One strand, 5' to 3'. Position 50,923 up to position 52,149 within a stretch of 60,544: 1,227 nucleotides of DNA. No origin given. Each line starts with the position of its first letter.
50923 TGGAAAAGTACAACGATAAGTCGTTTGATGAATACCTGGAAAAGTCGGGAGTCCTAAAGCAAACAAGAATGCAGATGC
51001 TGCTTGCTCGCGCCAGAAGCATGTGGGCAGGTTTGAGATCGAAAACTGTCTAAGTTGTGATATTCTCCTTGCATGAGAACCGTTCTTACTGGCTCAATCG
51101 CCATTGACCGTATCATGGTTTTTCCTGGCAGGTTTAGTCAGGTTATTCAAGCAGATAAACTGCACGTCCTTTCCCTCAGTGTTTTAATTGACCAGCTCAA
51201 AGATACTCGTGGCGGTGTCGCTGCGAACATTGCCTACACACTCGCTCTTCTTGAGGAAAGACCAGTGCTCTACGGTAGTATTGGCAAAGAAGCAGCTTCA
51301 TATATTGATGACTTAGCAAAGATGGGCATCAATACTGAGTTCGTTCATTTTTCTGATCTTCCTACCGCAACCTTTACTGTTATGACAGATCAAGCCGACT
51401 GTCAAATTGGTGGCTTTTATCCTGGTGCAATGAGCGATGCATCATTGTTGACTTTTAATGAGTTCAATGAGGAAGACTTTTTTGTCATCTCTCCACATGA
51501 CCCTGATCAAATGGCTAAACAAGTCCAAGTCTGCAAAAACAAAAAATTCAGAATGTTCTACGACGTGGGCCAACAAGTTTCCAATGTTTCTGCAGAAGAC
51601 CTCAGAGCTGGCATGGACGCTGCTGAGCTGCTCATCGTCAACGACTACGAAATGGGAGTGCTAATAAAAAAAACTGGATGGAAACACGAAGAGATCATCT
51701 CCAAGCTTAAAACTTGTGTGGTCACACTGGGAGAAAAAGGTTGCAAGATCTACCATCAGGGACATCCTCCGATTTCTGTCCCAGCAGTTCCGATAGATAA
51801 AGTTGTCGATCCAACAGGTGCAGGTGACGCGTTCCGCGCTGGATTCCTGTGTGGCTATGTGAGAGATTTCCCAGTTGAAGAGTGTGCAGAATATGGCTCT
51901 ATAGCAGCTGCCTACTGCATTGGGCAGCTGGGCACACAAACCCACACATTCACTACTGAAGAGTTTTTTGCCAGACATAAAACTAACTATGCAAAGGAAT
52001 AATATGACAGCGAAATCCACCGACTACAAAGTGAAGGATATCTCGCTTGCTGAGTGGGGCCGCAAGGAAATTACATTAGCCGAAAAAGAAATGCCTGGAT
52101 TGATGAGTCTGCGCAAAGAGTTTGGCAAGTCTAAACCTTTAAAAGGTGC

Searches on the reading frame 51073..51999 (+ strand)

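Call 86: search_protein_families(library=ncbifam, proteins=[window:51073-51999:+], max_evalue=0.00001)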
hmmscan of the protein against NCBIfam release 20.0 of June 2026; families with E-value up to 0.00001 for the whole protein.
seq(309 aa): 18 families
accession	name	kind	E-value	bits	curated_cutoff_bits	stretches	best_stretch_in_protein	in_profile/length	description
NF041164.1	NucKinThplmales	equivalog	9.7e-32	110.3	450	1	29-285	20-274/295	nucleoside kinase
NF053626.1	RibKinHalex1628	equivalog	7.3e-21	74.9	330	1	37-292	28-282/293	ATP-dependent ribose-1-phosphate kinase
TIGR04382.1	myo_inos_iolC_N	equivalog_domain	6.6e-19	68.3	300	1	181-297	186-304/309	5-dehydro-2-deoxygluconokinase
NF041134.1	R1P_kin_Thcocales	equivalog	3.8e-17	62.6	500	1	46-298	36-278/291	ADP-dependent ribose-1-phosphate kinase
TIGR02198.1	rfaE_dom_I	equivalog_domain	5.4e-17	61.9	345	1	211-293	226-307/315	D-glycero-beta-D-manno-heptose-7-phosphate kinase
TIGR02152.1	D_ribokin_bact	equivalog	7.5e-17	61.6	299.65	1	24-297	12-295/298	ribokinase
NF007321.0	PRK09813.1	equivalog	9.9e-16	58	247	1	45-284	22-256/261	fructoselysine 6-kinase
TIGR03168.1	1-PFK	subfamily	1.2e-11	44.1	216.4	1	42-292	30-291/305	hexose kinase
NF008454.0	PRK11316.1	equivalog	2.3e-11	43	521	0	211-292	224-304/475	bifunctional D-glycero-beta-D-manno-heptose-7-phosphate kinase/D-glycero-beta-D-manno-heptose 1-phosphate adenylyltransferase HldE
TIGR03828.1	pfkB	equivalog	5.3e-10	38.8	292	1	46-291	34-290/305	1-phosphofructokinase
NF049991.1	TagKinase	equivalog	3e-09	36.1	420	1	212-296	226-309/321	tagatose kinase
NF041320.1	pfkB_Halo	equivalog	4.2e-09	36.2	400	1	45-294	35-288/302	1-phosphofructokinase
NF040938.1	KDG_KDGal_kin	equivalog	1.2e-08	34.5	400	1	184-292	184-293/305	bifunctional 2-dehydro-3-deoxygluconokinase/2-dehydro-3-deoxygalactonokinase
NF006957.1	PRK09434.1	equivalog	2.1e-08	34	450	1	211-288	211-287/302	fructokinase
NF041332.1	KDG_KDGal_kin_Halo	equivalog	5.4e-07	29.3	440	1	212-281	223-290/320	bifunctional 2-dehydro-3-deoxygluconokinase/2-dehydro-3-deoxygalactonokinase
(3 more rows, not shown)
